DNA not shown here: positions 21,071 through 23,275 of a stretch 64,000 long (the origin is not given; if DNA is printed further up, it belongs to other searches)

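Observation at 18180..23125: Rearranged Hmc/DsrMKJOP-like transmembrane redox complex with an NrfD-hexaheme cytochrome fusion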

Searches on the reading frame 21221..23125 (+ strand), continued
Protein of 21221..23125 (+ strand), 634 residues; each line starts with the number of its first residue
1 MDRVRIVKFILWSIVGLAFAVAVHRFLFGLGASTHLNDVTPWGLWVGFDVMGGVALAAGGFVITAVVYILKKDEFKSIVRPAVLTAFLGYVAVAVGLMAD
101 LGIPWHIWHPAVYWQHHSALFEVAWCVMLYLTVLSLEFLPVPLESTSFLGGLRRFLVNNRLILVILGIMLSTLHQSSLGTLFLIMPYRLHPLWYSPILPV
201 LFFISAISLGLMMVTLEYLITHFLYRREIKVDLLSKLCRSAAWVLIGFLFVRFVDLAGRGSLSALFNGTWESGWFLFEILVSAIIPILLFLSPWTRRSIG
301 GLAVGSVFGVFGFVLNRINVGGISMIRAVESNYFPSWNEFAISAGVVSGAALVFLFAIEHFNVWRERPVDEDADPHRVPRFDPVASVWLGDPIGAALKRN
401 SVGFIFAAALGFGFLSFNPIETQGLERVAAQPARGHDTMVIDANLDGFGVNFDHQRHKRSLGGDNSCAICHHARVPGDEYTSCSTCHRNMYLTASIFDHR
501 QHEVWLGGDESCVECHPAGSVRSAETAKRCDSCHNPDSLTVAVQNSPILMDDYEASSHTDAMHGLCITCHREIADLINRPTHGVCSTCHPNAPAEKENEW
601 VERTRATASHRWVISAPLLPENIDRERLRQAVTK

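Call 64: search_protein_families(library=ncbifam, proteins=[L048:9876-10262:+, L048:10268-11377:+, L048:11397-11912:+, L048:12003-12992:+, L048:12982-14637:+, L048:14674-15066:+, L048:15089-15511:-, L048:16237-17382:+, L035:4167-4967:+, L019:2781-4142:+], max_evalue=0.00001)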
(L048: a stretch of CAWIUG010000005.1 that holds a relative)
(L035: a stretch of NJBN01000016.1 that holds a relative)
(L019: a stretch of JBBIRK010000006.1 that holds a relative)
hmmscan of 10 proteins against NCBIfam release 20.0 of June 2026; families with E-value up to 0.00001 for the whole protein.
L048:9876-10262:+ (128 aa): 64 families (the best 25 are shown)
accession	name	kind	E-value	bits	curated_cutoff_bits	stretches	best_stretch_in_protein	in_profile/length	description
NF045717.1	DVU0259_DivK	exception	1.3e-29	102.7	160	1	3-93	2-91/117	DVU0259 family response regulator domain-containing protein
TIGR02154.1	PhoB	equivalog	4e-17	62.3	296.2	1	3-86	2-85/226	phosphate regulon transcriptional regulator PhoB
NF007546.0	PRK10161.1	equivalog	2.2e-15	56.9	471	1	3-91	2-90/229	phosphate response regulator transcription factor PhoB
NF051870.1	NAssimRespRegNtrX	equivalog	2.6e-13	49.7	600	1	4-125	2-117/452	nitrogen assimilation response regulator NtrX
NF007969.0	PRK10693.1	equivalog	2.8e-13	49.6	329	1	3-85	7-87/337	two-component system response regulator RssB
NF045944.1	ResRegRpaBCyano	equivalog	3e-13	49.7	330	1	7-86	1-77/229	response regulator transcription factor RpaB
NF007005.1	PRK09468.1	equivalog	3.5e-13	49.5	331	1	3-86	3-84/237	osmolarity response regulator transcription factor OmpR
NF007135.0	PRK09581.1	equivalog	7.9e-13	48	474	1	5-86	4-85/457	PleD family two-component system response regulator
NF053854.1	RespRegPhoBBctds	equivalog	9.9e-13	48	270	1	6-85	1-79/225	two-component system response regulator PhoB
NF040534.1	resp_reg_YycF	equivalog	1.8e-12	47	340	1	4-84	1-78/231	response regulator YycF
NF047793.1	ResRegPgtA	equivalog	6.1e-12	45.1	650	1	4-85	6-85/414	two-component system response regulator PgtA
NF045505.1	RR_RssB_Pseudo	equivalog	7.3e-12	45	700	1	3-85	5-85/394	two-component system response regulator RssB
NF040689.1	MtrAB_MtrA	equivalog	1.2e-11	44.4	300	1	6-85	1-77/219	MtrAB system response regulator MtrA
NF046022.1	RespRegCpdRBruc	equivalog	1.5e-11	44.3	180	1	4-126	2-116/120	cell cycle two-component system response regulator CpdR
NF008469.0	PRK11361.1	equivalog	1.6e-11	43.6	714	1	2-89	3-88/461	acetoacetate metabolism transcriptional regulator AtoC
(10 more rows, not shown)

L048:10268-11377:+ (369 aa): 73 families (the best 25 are shown)
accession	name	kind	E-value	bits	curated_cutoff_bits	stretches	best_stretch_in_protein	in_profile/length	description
NF008468.0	PRK11360.1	equivalog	3.2e-49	167.8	646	1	34-355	289-606/616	two-component system sensor histidine kinase AtoS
NF047497.1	HK_LIC_12097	equivalog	1.7e-38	132.3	500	1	13-348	11-358/367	LIC_12097 family sensor histidine kinase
NF007688.0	PRK10364.1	equivalog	2.1e-34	119.1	479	1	123-354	224-448/460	two-component system sensor histidine kinase ZraS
NF010411.0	PRK13837.1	equivalog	1.3e-32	112.7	647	1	113-355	424-673/828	two-component system VirA-like sensor kinase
NF046044.1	PnpS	equivalog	2e-32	112.7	400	1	12-355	54-389/390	two-component system histidine kinase PnpS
NF052574.1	HisKinEspCMyxo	equivalog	2.9e-31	108.4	1200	1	91-353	369-633/785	serine histidine kinase EspC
NF046020.1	HisKinCckABruc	equivalog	1.8e-29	102.2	1000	1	15-358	348-707/868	cell cycle histidine kinase CckA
NF046026.1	HisKinCckACaul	equivalog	1e-26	93.3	1000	1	119-355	282-529/678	cell cycle histidine kinase CckA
NF010076.0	PRK13557.1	subfamily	1.3e-25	89.9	631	1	101-355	125-392/540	histidine kinase famiy protein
NF047466.1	hybrid_RR_LvrB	exception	6.5e-25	88.1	500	1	125-353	138-372/377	hybrid histidine kinase/response regulator LvrB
TIGR02916.1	PEP_his_kin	equivalog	5.2e-24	84.8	300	1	125-353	461-676/679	XrtA/PEP-CTERM system histidine kinase PrsK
TIGR02966.1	phoR_proteo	equivalog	8.2e-24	84.2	334.2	1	116-355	100-333/333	phosphate regulon sensor histidine kinase PhoR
TIGR02956.1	TMAO_torS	equivalog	6e-23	80.9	676.5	1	142-355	467-680/967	TMAO reductase system sensor histidine kinase/response regulator TorS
NF052573.1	HisKinEspAMyxo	equivalog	1.4e-22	79.6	1400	1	113-354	358-608/755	serine histidine kinase EspA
NF041777.1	sens_FixL_Rhizob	equivalog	1.5e-22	79.9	850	1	122-353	245-477/485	sensor protein FixL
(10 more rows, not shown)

L048:11397-11912:+ (171 aa): 89 families (the best 25 are shown)
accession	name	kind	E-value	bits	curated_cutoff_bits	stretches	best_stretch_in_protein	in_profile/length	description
NF045717.1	DVU0259_DivK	exception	1.7e-25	89.5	160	1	6-128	2-116/117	DVU0259 family response regulator domain-containing protein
TIGR02154.1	PhoB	equivalog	2.4e-23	82.6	296.2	1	6-145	2-137/226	phosphate regulon transcriptional regulator PhoB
NF045944.1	ResRegRpaBCyano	equivalog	9.3e-22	77.5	330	1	10-140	1-124/229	response regulator transcription factor RpaB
NF040534.1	resp_reg_YycF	equivalog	7.8e-21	74.4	340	1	7-164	1-150/231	response regulator YycF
NF053854.1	RespRegPhoBBctds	equivalog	3.1e-20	72.5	270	1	9-148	1-135/225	two-component system response regulator PhoB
NF007135.0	PRK09581.1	equivalog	5.2e-20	71.7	474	1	8-137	4-129/457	PleD family two-component system response regulator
NF040689.1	MtrAB_MtrA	equivalog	9.7e-20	70.8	300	1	9-145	1-129/219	MtrAB system response regulator MtrA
NF051870.1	NAssimRespRegNtrX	equivalog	1.1e-19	70.7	600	1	8-169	3-156/452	nitrogen assimilation response regulator NtrX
NF007546.0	PRK10161.1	equivalog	4.3e-18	65.7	471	1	7-142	3-134/229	phosphate response regulator transcription factor PhoB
NF007005.1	PRK09468.1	equivalog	5.6e-18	65.2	331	1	6-148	3-142/237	osmolarity response regulator transcription factor OmpR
NF047465.1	hybrid_HK_LvrA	exception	1.9e-17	62.6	1200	1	6-140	467-596/819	hybrid histidine kinase/response regulator LvrA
NF006900.1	PRK09390.1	equivalog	6.6e-17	61.7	255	1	6-151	4-142/203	response regulator FixJ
TIGR01818.1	ntrC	equivalog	9.7e-17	60.9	558.6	1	9-143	1-129/463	nitrogen regulation protein NR(I)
NF008199.0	PRK10955.1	equivalog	1.1e-16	61.5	341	1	8-141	3-128/232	envelope stress response regulator transcription factor CpxR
NF007969.0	PRK10693.1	equivalog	1.1e-16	60.7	329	1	5-130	6-126/337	two-component system response regulator RssB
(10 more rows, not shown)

L048:12003-12992:+ (329 aa): 1 family
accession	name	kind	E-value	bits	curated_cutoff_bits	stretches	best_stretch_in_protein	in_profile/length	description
NF038037.1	cytob_DsrM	equivalog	1.2e-06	28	300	1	19-266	19-267/320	sulfate reduction electron transfer complex DsrMKJOP subunit DsrM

L048:12982-14637:+ (551 aa): 7 families
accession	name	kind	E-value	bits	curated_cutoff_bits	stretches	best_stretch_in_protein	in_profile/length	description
NF045796.1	DsrK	equivalog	1.5e-100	336.9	400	1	91-540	18-437/453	sulfate reduction electron transfer complex DsrMKJOP subunit DsrK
NF045724.1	ferredox_TmcB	equivalog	3.3e-61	207.2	735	1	118-518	38-412/430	electron transfer complex ferredoxin TmcB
NF045711.1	sulf_resp_HmcF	equivalog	5.1e-58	197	750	1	119-536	58-447/457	sulfate respiration complex iron-sulfur protein HmcF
NF045670.1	quin_L_LdhH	equivalog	1e-10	40.6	800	0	404-506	595-681/706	L-lactate dehydrogenase (quinone) large subunit LdhH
NF004898.0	PRK06259.1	equivalog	1.7e-08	33.5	385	0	403-459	371-425/488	fumarate reductase (CoM/CoB) subunit TfrB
NF008369.0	PRK11168.1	equivalog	9.1e-08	31.4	278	0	192-237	58-105/401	anaerobic glycerol-3-phosphate dehydrogenase subunit C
TIGR00273.1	TIGR00273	equivalog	3.4e-06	26.2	444.8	0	122-225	294-376/432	LutB/LldF family L-lactate oxidation iron-sulfur protein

L048:14674-15066:+ (130 aa): 69 families (the best 25 are shown)
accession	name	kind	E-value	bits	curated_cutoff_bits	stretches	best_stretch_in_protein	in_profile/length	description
NF045717.1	DVU0259_DivK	exception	6.6e-28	97.2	160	1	5-125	3-116/117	DVU0259 family response regulator domain-containing protein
NF008469.0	PRK11361.1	equivalog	2.2e-16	59.6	714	1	1-89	1-87/461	acetoacetate metabolism transcriptional regulator AtoC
TIGR02154.1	PhoB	equivalog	3.3e-16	59.3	296.2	1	5-95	3-93/226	phosphate regulon transcriptional regulator PhoB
NF008318.0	PRK11107.1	equivalog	7.5e-16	57.4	890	1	6-122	669-782/920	two-component sensor histidine kinase BarA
NF007135.0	PRK09581.1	equivalog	1.3e-15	57.2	474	1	6-125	4-120/457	PleD family two-component system response regulator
NF047465.1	hybrid_HK_LvrA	exception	4.4e-14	51.5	1200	1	4-92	467-554/819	hybrid histidine kinase/response regulator LvrA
NF008199.0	PRK10955.1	equivalog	8.9e-14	52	341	1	5-125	2-115/232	envelope stress response regulator transcription factor CpxR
NF045505.1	RR_RssB_Pseudo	equivalog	9.2e-14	51.3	700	1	4-88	5-87/394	two-component system response regulator RssB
NF007005.1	PRK09468.1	equivalog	2e-13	50.3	331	1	4-125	3-119/237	osmolarity response regulator transcription factor OmpR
NF040534.1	resp_reg_YycF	equivalog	3.2e-13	49.5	340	1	5-95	1-88/231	response regulator YycF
TIGR02875.1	spore_0_A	equivalog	5.5e-13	48.8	200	1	6-126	4-123/262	sporulation transcription factor Spo0A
NF051850.1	RespRegRprY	equivalog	2.1e-12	46.9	370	1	4-125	4-120/234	response regulator transcription factor RprY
NF033120.0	vanR_FM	exception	2.2e-12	47.1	460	1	6-94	5-90/231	vancomycin resistance response regulator transcription factor, VanR-F/VanR-M family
NF007969.0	PRK10693.1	equivalog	2.6e-12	46.4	329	1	5-86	8-87/337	two-component system response regulator RssB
NF011695.0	PRK15115.1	equivalog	3.9e-12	45.7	763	1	5-128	7-125/445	two-component system response regulator GlrR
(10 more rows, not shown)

L048:15089-15511:- (140 aa): 3 families
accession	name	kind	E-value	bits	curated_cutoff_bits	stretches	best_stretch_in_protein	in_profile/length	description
TIGR01290.1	nifB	equivalog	6.7e-08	31.7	343.65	1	16-122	331-435/441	nitrogenase cofactor biosynthesis protein NifB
NF041136.1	MrpORP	equivalog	1.8e-07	30.8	450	1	13-129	263-365/365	iron-sulfur cluster carrier protein MrpORP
TIGR02663.1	nifX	equivalog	2.2e-06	28.1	112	1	16-123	2-102/119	nitrogen fixation protein NifX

L048:16237-17382:+ (381 aa): 5 families
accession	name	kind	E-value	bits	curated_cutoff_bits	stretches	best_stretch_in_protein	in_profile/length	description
NF050000.1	IS1_IS1595_Zn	domain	7.4e-12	45.6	28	1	23-55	1-33/34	IS1/IS1595 family N-terminal zinc-binding domain-containing protein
NF033558.1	transpos_IS1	equivalog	1.2e-10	41.7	100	1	23-188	1-163/199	IS1 family transposase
NF048018.1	IS256_N_4Cys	domain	2.2e-10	41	27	1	22-52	1-30/31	transposase-like zinc-binding domain-containing protein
NF033543.2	transpos_IS256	equivalog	7.4e-10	38.3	150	1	33-242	29-250/338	IS256 family transposase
NF033544.1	transpos_IS1249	exception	2.4e-07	30.3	300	1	21-202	2-162/382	IS1249 family transposase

L035:4167-4967:+ (266 aa): 0 families

L019:2781-4142:+ (453 aa): 32 families (the best 25 are shown)
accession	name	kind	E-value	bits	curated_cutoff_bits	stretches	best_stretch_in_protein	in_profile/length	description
NF041552.1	TF_PrdR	equivalog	9.7e-114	380.8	795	1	10-444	135-576/577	sigma-54 dependent transcriptional regulator PrdR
NF008469.0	PRK11361.1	equivalog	2.7e-96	323.1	714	1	123-450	129-460/461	acetoacetate metabolism transcriptional regulator AtoC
NF038308.1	RNA_repair_RtcR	equivalog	1e-92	311.7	650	1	119-424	162-491/530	RNA repair transcriptional activator RtcR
TIGR01817.1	nifA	equivalog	8.7e-92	308.6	528.85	1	125-415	184-473/534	nif-specific transcriptional activator NifA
NF003451.0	PRK05022.1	equivalog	1.2e-90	304.7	476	1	129-444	182-508/512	nitric oxide reductase transcriptional regulator NorR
TIGR01818.1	ntrC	equivalog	8.9e-90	301.7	558.6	1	126-409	123-406/463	nitrogen regulation protein NR(I)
TIGR02915.1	PEP_resp_reg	equivalog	1.6e-84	284.3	502.6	1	126-444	125-442/445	PEP-CTERM-box response regulator transcription factor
TIGR02329.1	propionate_PrpR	equivalog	3.7e-84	283.2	499.2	1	112-442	195-525/526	propionate catabolism operon regulatory protein PrpR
NF007689.0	PRK10365.1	equivalog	5.5e-84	282.5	760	1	138-441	140-439/441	sigma-54-dependent response regulator transcription factor ZraR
NF011958.0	PRK15429.1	equivalog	7.9e-82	275.9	830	1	118-448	363-688/692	formate hydrogenlyase transcriptional activator FlhA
NF011953.0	PRK15424.1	equivalog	3.6e-80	270.1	703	1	124-443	206-533/538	propionate catabolism operon regulatory protein PrpR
NF011695.0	PRK15115.1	equivalog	4.6e-80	269.6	763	1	133-452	131-444/445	two-component system response regulator GlrR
NF051870.1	NAssimRespRegNtrX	equivalog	7.5e-75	252.5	600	1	114-443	119-449/452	nitrogen assimilation response regulator NtrX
NF050807.1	TransRegFlbDCaul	equivalog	9.4e-75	252.2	750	1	137-444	118-438/454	sigma-54-dependent transcriptional regulator FlbD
NF041906.1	V4R_TF_MobR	exception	1.8e-74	251.2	999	1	130-442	225-542/544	phenol degradation transcriptional regulator MobR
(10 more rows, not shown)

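Call 65: search_protein_families(library=ncbifam, proteins=[L085:152-1342:+, L085:1670-2599:+, L085:2596-4227:+, L001:433-1356:+, L001:1360-2973:+, L001:4094-5317:+], max_evalue=1e-8)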
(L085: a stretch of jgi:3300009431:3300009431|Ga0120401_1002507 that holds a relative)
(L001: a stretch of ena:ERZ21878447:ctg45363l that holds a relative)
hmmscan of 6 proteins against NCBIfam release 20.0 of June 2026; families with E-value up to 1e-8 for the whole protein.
L085:152-1342:+ (396 aa): 4 families
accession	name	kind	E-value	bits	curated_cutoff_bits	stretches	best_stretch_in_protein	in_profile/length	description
NF038018.1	qmoC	equivalog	1.6e-74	251.5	300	1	31-381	1-358/360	quinone-interacting membrane-bound oxidoreductase complex subunit QmoC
TIGR03290.1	CoB_CoM_SS_C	equivalog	3.3e-14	53.1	160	1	48-124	2-78/144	CoB--CoM heterodisulfide reductase subunit C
NF041890.1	hdrC_Methbact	equivalog_domain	6.7e-11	42.1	270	1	35-123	16-103/192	ferredoxin:CoB-CoM heterodisulfide reductase subunit HdrC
NF041779.1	hetero_SS_HdrC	equivalog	1.8e-09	37.3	350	1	46-122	29-104/198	ferredoxin:CoB-CoM heterodisulfide reductase subunit HdrC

L085:1670-2599:+ (309 aa): 0 families

L085:2596-4227:+ (543 aa): 4 families
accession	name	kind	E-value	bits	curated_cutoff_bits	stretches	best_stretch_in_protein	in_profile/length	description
NF045796.1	DsrK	equivalog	1.9e-101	339.9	400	1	83-530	18-435/453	sulfate reduction electron transfer complex DsrMKJOP subunit DsrK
NF045724.1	ferredox_TmcB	equivalog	5.1e-61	206.5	735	1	108-519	36-421/430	electron transfer complex ferredoxin TmcB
NF045711.1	sulf_resp_HmcF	equivalog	2.2e-51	175.1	750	1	109-526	56-449/457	sulfate respiration complex iron-sulfur protein HmcF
NF004898.0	PRK06259.1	equivalog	4.7e-10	38.7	385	0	390-458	366-430/488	fumarate reductase (CoM/CoB) subunit TfrB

L001:433-1356:+ (307 aa): 1 family
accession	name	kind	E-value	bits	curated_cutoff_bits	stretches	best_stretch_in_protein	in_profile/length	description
NF038037.1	cytob_DsrM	equivalog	2.9e-141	470.2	300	1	2-306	15-320/320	sulfate reduction electron transfer complex DsrMKJOP subunit DsrM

L001:1360-2973:+ (537 aa): 5 families
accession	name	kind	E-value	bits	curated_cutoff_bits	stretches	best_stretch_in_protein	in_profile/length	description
NF045796.1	DsrK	equivalog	1.8e-220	732.3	400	1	53-522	14-447/453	sulfate reduction electron transfer complex DsrMKJOP subunit DsrK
NF045724.1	ferredox_TmcB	equivalog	2.6e-49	168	735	1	83-464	35-385/430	electron transfer complex ferredoxin TmcB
NF045711.1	sulf_resp_HmcF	equivalog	4.6e-43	147.7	750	1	84-446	55-387/457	sulfate respiration complex iron-sulfur protein HmcF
NF045670.1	quin_L_LdhH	equivalog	1.2e-10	40.3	800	0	363-442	573-645/706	L-lactate dehydrogenase (quinone) large subunit LdhH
NF004898.0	PRK06259.1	equivalog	1.9e-10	40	385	0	382-446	367-427/488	fumarate reductase (CoM/CoB) subunit TfrB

L001:4094-5317:+ (407 aa): 2 families
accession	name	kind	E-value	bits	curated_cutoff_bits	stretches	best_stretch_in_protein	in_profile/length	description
NF045798.1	DsrP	equivalog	6.6e-135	450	350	1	5-382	3-344/346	sulfate reduction electron transfer complex DsrMKJOP subunit DsrP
NF041784.1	mnquin_red_QrcD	equivalog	2.2e-15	56.9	570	1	203-377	223-397/408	menaquinone reductase integral membrane subunit QrcD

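Call 67: search_protein_families(library=pfam, proteins=[L035:4167-4967:+], max_evalue=0.001)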
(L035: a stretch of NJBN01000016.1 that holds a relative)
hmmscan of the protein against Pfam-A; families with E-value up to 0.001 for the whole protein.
L035:4167-4967:+ (266 aa): 1 family
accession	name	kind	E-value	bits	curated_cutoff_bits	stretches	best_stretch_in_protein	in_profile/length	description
PF02579.22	Nitro_FeMo-Co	-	1.7e-05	25.5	26.3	1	26-113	2-93/94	Dinitrogenase iron-molybdenum cofactor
